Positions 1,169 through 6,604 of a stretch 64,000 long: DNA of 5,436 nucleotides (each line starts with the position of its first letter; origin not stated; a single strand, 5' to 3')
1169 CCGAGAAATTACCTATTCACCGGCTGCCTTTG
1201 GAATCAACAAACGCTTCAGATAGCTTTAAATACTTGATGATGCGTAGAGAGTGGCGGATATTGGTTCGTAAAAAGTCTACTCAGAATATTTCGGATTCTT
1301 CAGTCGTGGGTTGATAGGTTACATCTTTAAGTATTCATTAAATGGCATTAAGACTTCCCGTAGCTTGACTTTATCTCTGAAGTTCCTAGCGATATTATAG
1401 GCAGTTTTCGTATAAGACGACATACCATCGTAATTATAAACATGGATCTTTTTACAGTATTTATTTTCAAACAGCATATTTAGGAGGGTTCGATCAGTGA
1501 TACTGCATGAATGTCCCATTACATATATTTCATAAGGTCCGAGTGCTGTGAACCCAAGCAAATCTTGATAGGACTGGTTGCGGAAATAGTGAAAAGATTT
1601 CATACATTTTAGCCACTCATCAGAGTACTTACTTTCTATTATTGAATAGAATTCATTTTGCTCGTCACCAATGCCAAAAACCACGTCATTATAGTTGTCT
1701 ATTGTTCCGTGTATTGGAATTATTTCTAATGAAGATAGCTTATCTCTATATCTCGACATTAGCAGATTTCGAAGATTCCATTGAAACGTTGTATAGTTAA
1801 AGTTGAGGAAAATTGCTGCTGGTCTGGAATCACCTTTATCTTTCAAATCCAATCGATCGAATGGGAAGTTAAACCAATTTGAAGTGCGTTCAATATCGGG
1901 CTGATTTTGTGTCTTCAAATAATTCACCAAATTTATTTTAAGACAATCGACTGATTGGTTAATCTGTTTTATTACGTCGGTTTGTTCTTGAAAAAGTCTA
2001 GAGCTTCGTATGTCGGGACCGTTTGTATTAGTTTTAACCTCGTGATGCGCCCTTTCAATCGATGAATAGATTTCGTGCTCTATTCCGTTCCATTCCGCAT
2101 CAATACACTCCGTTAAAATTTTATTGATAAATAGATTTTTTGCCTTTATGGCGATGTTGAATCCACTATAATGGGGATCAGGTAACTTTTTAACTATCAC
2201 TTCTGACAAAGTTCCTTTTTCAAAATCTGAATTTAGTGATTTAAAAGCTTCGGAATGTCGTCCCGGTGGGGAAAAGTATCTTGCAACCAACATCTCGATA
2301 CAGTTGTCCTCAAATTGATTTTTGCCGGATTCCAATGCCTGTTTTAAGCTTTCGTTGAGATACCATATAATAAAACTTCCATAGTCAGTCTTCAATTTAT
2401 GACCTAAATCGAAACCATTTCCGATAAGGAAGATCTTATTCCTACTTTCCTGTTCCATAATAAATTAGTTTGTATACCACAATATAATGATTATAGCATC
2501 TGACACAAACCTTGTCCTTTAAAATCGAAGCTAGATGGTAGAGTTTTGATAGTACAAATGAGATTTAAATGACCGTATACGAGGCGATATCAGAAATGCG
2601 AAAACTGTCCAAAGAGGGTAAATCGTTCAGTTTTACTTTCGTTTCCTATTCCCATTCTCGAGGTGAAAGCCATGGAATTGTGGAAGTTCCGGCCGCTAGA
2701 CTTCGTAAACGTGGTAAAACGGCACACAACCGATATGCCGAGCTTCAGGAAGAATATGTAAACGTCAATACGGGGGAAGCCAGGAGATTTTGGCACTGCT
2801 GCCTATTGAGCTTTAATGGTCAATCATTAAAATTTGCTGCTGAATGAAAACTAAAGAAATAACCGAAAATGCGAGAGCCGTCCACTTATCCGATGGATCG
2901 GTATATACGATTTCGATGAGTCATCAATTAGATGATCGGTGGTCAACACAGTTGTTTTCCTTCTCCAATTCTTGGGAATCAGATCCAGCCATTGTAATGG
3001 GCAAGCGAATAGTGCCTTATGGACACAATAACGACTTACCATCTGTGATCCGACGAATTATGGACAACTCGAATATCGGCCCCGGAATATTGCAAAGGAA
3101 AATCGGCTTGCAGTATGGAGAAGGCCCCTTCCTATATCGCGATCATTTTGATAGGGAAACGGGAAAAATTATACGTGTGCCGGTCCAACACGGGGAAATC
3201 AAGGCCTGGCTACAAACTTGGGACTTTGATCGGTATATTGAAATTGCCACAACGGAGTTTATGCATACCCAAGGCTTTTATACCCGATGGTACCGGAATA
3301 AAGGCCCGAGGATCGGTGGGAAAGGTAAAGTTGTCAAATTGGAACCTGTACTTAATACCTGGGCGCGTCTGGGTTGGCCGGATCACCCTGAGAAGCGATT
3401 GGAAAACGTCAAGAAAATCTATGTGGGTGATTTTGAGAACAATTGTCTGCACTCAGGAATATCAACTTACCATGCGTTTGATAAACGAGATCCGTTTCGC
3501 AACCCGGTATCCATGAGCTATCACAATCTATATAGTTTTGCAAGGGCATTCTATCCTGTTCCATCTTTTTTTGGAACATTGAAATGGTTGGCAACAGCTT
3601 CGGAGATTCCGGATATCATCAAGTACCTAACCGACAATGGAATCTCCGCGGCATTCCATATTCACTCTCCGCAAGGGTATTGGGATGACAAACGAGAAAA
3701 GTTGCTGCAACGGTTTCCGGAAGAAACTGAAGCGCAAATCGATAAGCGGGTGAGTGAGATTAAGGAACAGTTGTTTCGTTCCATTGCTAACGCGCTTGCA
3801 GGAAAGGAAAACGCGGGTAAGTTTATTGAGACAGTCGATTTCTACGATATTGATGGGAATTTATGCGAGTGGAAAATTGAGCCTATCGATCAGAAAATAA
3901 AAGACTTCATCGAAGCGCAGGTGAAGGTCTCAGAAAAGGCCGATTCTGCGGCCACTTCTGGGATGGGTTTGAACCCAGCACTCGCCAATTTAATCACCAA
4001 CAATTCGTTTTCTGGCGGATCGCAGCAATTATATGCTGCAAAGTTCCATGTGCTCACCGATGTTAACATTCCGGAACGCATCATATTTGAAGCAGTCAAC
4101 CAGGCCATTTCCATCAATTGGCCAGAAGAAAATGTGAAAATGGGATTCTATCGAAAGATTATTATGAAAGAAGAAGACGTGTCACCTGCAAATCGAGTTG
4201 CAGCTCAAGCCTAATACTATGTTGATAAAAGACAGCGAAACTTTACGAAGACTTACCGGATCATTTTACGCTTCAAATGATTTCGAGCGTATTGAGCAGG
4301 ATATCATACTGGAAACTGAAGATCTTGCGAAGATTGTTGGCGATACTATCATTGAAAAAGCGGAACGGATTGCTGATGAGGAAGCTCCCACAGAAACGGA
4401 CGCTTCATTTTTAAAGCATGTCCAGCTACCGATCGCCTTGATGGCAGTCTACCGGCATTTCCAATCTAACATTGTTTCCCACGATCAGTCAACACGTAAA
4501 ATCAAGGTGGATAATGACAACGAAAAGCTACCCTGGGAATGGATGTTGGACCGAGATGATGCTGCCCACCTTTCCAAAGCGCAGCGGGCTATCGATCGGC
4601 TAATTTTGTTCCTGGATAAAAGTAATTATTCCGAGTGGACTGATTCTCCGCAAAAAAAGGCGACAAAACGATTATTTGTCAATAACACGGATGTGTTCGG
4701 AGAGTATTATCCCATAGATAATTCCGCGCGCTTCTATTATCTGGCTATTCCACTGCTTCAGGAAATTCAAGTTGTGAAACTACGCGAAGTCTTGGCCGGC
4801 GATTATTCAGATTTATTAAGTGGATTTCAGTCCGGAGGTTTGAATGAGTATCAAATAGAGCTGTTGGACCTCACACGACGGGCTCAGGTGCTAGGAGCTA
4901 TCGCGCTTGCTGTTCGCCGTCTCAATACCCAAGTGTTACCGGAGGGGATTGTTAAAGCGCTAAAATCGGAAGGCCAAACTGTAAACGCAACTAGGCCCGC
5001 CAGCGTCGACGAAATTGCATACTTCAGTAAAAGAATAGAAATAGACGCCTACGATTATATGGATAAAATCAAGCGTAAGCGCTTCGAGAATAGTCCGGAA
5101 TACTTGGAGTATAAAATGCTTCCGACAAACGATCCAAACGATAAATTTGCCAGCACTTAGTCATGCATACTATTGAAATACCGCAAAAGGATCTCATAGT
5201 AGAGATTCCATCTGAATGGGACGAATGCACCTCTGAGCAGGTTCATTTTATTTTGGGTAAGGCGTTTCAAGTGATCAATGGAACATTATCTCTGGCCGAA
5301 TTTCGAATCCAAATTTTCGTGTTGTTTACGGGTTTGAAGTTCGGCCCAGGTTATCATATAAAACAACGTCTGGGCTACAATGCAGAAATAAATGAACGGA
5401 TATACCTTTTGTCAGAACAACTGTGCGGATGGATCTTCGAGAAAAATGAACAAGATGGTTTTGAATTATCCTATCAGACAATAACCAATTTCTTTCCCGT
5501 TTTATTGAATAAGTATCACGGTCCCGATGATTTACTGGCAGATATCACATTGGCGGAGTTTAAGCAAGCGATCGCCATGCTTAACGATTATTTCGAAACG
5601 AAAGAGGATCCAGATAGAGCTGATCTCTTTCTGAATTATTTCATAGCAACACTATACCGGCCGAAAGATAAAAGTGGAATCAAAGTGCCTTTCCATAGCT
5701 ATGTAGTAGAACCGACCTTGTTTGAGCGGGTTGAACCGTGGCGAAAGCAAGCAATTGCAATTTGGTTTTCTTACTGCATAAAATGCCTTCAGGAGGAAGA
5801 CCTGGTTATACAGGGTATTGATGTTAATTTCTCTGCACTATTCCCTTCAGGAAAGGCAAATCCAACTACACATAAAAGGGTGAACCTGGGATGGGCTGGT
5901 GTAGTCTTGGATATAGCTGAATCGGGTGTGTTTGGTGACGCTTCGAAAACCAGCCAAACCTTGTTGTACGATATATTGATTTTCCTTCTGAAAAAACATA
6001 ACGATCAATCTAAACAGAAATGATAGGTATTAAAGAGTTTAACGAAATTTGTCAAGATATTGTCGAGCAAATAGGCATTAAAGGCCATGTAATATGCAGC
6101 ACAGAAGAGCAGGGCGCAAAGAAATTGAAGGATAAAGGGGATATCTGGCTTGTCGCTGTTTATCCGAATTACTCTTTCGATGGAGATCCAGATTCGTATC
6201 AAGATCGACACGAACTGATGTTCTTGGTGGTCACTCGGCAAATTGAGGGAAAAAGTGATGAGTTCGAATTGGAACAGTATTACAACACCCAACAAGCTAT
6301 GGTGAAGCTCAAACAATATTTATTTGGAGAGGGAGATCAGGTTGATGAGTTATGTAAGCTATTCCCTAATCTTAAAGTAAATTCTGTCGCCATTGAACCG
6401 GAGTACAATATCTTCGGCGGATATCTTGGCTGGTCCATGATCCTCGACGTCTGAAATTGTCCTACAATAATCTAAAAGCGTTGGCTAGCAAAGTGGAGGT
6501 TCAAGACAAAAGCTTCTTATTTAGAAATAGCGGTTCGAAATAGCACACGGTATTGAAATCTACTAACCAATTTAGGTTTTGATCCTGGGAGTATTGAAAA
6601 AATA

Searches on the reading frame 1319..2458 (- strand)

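Call 65: search_protein_families(library=pfam, proteins=[window:1319-2458:-], max_evalue=0.001)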
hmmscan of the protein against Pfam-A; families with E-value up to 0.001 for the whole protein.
window:1319-2458:- (379 aa): 1 family
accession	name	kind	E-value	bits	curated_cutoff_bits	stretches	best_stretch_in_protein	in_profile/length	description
PF14253.11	AbiH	-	3.7e-24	86.7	30.9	1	9-339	1-255/260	Bacteriophage abortive infection AbiH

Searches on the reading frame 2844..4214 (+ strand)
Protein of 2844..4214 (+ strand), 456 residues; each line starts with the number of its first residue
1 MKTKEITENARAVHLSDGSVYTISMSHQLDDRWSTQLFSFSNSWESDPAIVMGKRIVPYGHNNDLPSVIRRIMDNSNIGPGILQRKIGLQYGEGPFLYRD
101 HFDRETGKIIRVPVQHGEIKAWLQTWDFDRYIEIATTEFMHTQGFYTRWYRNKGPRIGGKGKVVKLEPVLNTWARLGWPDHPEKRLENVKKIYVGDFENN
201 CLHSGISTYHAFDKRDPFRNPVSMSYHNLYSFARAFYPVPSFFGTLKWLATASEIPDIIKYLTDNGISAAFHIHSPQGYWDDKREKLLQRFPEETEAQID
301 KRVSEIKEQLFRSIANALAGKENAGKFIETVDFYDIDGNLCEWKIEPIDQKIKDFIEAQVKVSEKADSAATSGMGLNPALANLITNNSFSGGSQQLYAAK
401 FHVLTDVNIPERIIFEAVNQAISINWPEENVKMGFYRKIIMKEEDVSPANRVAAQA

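Call 65: search_protein_families(library=pfam, proteins=[window:2844-4214:+], max_evalue=0.001)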
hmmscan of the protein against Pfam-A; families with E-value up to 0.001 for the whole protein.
window:2844-4214:+ (456 aa): 0 families

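Call 66: search_dna_similar(query=window:2844-4214:+, collection=phages, mode=protein, max_rows=15)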
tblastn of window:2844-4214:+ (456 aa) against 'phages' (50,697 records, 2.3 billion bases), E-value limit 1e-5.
Records with a match: 47; places in all: 48; records where one place covers at least 80% of the query: 42.
Best place of each record, by identity: <60% 47.
By first word of the organism name: Porphyromonas 18; Flavobacterium 12; Cellulophaga 9; Bacteriophage 3; Polaribacter 2; Microcystis 2; Bacteroides 1.
By host as written in the record: Cellulophaga sp. HaHaR_3_176 9; - 3; Flavobacterium sp. LMO6 2; Flavobacterium psychrophilum T23 2; Flavobacterium psychrophilum A2 2; Flavobacterium psychrophilum strain MH1 2; Porphyromonas gingivalis ATCC 49417 2; Polaribacter sp. AHE13PA 2; and 22 more.
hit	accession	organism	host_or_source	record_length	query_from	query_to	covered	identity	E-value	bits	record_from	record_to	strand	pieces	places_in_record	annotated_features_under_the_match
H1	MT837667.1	Bacteriophage sp.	human fecal samples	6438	51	452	88%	38.2%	3e-89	302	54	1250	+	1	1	record has no annotation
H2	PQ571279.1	Bacteroides phage BT-TP2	Bacteroides thetaiotaomicron BG12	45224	51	456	89%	37.6%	2e-88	300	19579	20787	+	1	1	portal protein | endonuclease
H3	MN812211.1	Flavobacterium phage vB_FspS_laban6-1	Flavobacterium sp. LMO6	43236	20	451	95%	34.5%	1e-78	272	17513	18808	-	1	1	hypothetical protein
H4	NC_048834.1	Flavobacterium phage vB_FspS_laban6-1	Flavobacterium sp. LMO6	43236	20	451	95%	34.5%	1e-78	272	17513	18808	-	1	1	hypothetical protein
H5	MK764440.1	Flavobacterium phage FPSV-F7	Flavobacterium psychrophilum 990512-1/1B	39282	55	455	88%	34.5%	3e-77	268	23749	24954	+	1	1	hypothetical protein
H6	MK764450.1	Flavobacterium phage FPSV-D35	Flavobacterium psychrophilum FPS-D15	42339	55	455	88%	34.5%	3e-77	268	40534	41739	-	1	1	hypothetical protein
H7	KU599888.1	Flavobacterium phage 23T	Flavobacterium psychrophilum T23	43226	55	455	88%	34.5%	3e-77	268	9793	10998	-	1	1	hypothetical protein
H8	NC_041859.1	Flavobacterium phage 23T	Flavobacterium psychrophilum T23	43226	55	455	88%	34.5%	3e-77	268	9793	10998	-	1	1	hypothetical protein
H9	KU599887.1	Flavobacterium phage 2A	Flavobacterium psychrophilum A2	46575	55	455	88%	34.5%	3e-77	268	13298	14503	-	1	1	hypothetical protein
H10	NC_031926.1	Flavobacterium phage 2A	Flavobacterium psychrophilum A2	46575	55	455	88%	34.5%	3e-77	268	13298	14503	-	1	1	hypothetical protein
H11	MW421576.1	Flavobacterium phage FPSV-D17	Flavobacterium psychrophilum strain ...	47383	55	455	88%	34.5%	3e-77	268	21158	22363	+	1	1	record has no annotation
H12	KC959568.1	Flavobacterium phage 6H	Flavobacterium psychrophilum strain MH1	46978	55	455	88%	34.5%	3e-77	268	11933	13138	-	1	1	hypothetical protein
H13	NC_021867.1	Flavobacterium phage 6H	Flavobacterium psychrophilum strain MH1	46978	55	455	88%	34.5%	3e-77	268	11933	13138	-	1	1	hypothetical protein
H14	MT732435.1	Cellulophaga phage Ingeline_1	Cellulophaga sp. HaHaR_3_176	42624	42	456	91%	30.7%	6e-62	223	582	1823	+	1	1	portal protein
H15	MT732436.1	Cellulophaga phage Ingeline_2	Cellulophaga sp. HaHaR_3_176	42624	42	456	91%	30.7%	6e-62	223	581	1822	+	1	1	portal protein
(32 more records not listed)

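Call 67: get_annotated_region(hit=H2, flank=12000)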
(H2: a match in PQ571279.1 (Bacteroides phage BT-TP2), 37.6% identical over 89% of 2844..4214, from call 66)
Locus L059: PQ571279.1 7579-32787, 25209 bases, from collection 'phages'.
description: Bacteroides phage BT-TP2, complete genome.
organism: Bacteroides phage BT-TP2 (NCBI taxid 3385225)
taxonomy: Viruses
host: Bacteroides thetaiotaomicron BG12; source: sewage from septic tank; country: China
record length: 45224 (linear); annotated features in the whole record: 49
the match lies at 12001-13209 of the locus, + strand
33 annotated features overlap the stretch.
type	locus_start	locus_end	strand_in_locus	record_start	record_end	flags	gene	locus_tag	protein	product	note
CDS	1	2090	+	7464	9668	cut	-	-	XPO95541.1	IPT/TIG domain-containing protein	BT-TP2_gp11; BT-TP2_gp11; None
CDS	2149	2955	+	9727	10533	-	-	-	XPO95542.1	holin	BT-TP2_gp12; BT-TP2_gp12; Annot2=(structure alignment-afuniprot50) AF-A0A7W3MFN5-F1-model_v4 Head-tail ...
CDS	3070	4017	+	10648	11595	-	-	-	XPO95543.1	hypothetical protein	BT-TP2_gp13; BT-TP2_gp13; None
CDS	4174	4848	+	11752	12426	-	-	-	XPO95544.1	DNA methyltransferase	BT-TP2_gp14; BT-TP2_gp14; Annot2=(structure alignment-afuniprot50) AF-A0A2V4FDT5-F1-model_v4 ...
CDS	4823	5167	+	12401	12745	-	-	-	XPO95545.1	helix-turn-helix domain containing protein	BT-TP2_gp15; BT-TP2_gp15; None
CDS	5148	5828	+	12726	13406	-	-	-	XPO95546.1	protein OPG068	BT-TP2_gp16; BT-TP2_gp16; None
CDS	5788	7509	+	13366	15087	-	-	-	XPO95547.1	terminase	BT-TP2_gp17; BT-TP2_gp17; Annot2=(structure alignment-afuniprot50) AF-A0A661PN11-F1-model_v4 large ...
CDS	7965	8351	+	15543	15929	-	-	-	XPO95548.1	hypothetical protein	BT-TP2_gp18; BT-TP2_gp18; None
CDS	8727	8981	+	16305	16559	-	-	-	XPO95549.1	hypothetical protein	BT-TP2_gp19; BT-TP2_gp19; None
CDS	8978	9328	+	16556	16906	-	-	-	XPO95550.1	hypothetical protein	BT-TP2_gp20; BT-TP2_gp20; None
CDS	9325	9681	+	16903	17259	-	-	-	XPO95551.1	hypothetical protein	BT-TP2_gp21; BT-TP2_gp21; None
CDS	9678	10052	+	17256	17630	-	-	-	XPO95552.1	hypothetical protein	BT-TP2_gp22; BT-TP2_gp22; None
CDS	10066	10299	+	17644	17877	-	-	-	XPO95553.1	hypothetical protein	BT-TP2_gp23; BT-TP2_gp23; None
CDS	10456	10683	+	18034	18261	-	-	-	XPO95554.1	ORF136a-like protein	BT-TP2_gp24; BT-TP2_gp24; Annot2=(hmm profile search-phrog [Rank2]) phrog_26616 lipoprotein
CDS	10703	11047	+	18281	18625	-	-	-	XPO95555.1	hol-like chemotaxis protein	BT-TP2_gp25; BT-TP2_gp25; None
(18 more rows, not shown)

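Call 68: get_annotated_region(hit=H13, flank=12000)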
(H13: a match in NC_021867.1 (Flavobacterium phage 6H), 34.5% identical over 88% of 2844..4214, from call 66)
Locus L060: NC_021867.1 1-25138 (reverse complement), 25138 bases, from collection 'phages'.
description: Flavobacterium phage 6H, complete genome.
organism: Flavobacterium phage 6H (NCBI taxid 1325731)
taxonomy: Viruses; Duplodnaviria; Heunggongvirae; Uroviricota; Caudoviricetes; Duneviridae; Unahavirus; Unahavirus uv6H
host: Flavobacterium psychrophilum strain MH1; source: -; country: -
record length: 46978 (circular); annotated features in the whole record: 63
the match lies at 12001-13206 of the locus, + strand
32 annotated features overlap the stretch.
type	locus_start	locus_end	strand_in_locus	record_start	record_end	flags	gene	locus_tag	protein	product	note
CDS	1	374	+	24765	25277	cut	-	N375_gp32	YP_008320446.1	hypothetical protein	-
CDS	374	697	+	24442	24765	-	-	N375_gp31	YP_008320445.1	hypothetical protein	-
CDS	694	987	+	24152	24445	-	-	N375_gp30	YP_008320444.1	hypothetical protein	-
CDS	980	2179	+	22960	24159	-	-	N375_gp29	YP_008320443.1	hypothetical protein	-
CDS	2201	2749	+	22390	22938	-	-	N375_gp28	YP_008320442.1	ParB-like partition protein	-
CDS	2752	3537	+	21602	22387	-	-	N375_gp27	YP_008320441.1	phosphoadenosine phosphosulfate reductase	-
CDS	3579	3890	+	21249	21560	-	-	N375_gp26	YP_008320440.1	phosphoadenosine phosphosulfate reductase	-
CDS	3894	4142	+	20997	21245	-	-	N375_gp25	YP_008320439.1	helix-turn-helix transcriptional regulator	-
CDS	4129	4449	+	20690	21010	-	-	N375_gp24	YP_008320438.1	hypothetical protein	-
CDS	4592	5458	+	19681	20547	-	-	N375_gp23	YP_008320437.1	hypothetical protein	-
CDS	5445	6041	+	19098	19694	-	-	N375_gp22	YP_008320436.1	hypothetical protein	-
CDS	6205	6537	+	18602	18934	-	-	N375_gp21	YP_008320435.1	hypothetical protein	-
CDS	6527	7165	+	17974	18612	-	-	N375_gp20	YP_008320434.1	hypothetical protein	-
CDS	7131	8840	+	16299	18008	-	-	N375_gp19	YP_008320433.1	hypothetical protein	-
CDS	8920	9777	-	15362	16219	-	-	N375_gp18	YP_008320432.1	DUF932 domain-containing protein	-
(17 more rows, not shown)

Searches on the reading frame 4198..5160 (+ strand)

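Call 3: search_protein_families(library=pfam, proteins=[window:4198-5160:+], max_evalue=1)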
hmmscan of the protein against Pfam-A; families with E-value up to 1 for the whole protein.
window:4198-5160:+ (320 aa): 1 family
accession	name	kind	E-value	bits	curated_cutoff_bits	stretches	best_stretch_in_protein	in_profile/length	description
PF20459.4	DUF6712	-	1.8e-11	44.5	25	2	199-306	17-112/121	Family of unknown function (DUF6712)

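Call 5: search_protein_families(library=phrogs, proteins=[window:4198-5160:+], max_evalue=0.1)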
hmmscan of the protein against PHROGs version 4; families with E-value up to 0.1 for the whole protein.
window:4198-5160:+ (320 aa): 3 families
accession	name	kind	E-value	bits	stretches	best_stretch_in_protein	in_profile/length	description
phrog_27760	-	unknown function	3.6e-18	66.9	1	13-291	13-289/320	-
phrog_28065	-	unknown function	0.054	11.9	1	8-103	401-496/1243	-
phrog_35151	-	unknown function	0.062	14.6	0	31-65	28-62/78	-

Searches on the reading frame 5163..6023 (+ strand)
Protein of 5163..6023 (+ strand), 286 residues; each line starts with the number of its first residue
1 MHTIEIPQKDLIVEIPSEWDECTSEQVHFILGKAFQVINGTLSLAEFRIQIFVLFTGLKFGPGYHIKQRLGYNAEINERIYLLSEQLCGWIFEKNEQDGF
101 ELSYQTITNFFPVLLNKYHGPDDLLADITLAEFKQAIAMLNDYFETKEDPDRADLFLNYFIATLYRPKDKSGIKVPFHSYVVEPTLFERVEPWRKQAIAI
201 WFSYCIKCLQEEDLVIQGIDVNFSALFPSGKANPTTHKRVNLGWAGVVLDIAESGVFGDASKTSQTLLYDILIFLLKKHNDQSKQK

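Call 3: search_protein_families(library=pfam, proteins=[window:5163-6023:+], max_evalue=1)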
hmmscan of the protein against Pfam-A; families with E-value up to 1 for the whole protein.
window:5163-6023:+ (286 aa): 1 family
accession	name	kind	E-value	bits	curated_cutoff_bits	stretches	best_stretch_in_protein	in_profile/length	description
PF07344.16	Amastin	-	0.17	12.2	27.2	1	15-56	48-89/157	Amastin surface glycoprotein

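Call 5: search_protein_families(library=phrogs, proteins=[window:5163-6023:+], max_evalue=0.1)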
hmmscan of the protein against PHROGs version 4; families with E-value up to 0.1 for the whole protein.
window:5163-6023:+ (286 aa): 1 family
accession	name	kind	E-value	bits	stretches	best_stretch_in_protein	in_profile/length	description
phrog_25418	-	unknown function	1.2e-13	52.2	1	1-276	1-274/293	-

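Call 32: find_related_loci(query=window:5163-6023:+, collection=viral_contigs, flank=8000)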
Query window:5163-6023:+ (286 aa) in viral_contigs; peptide patterns used: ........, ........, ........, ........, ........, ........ (x = any residue, [..] = any of these).
10 stretches matched a pattern, but none encodes a relative of the query by tblastn (E <= 1e-3).

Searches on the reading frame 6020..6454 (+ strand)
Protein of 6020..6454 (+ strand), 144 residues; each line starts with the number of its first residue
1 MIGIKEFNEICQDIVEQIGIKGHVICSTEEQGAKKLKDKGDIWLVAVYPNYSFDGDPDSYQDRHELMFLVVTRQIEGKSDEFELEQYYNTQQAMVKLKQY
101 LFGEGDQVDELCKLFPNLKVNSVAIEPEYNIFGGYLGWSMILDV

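Call 3: search_protein_families(library=pfam, proteins=[window:6020-6454:+], max_evalue=1)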
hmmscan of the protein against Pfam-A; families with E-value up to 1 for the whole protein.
window:6020-6454:+ (144 aa): 0 families

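Call 5: search_protein_families(library=phrogs, proteins=[window:6020-6454:+], max_evalue=0.1)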
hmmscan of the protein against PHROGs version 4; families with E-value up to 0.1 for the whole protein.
window:6020-6454:+ (144 aa): 1 family
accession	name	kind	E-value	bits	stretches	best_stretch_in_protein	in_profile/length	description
phrog_23945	-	unknown function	0.023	15.8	1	38-133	42-138/153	-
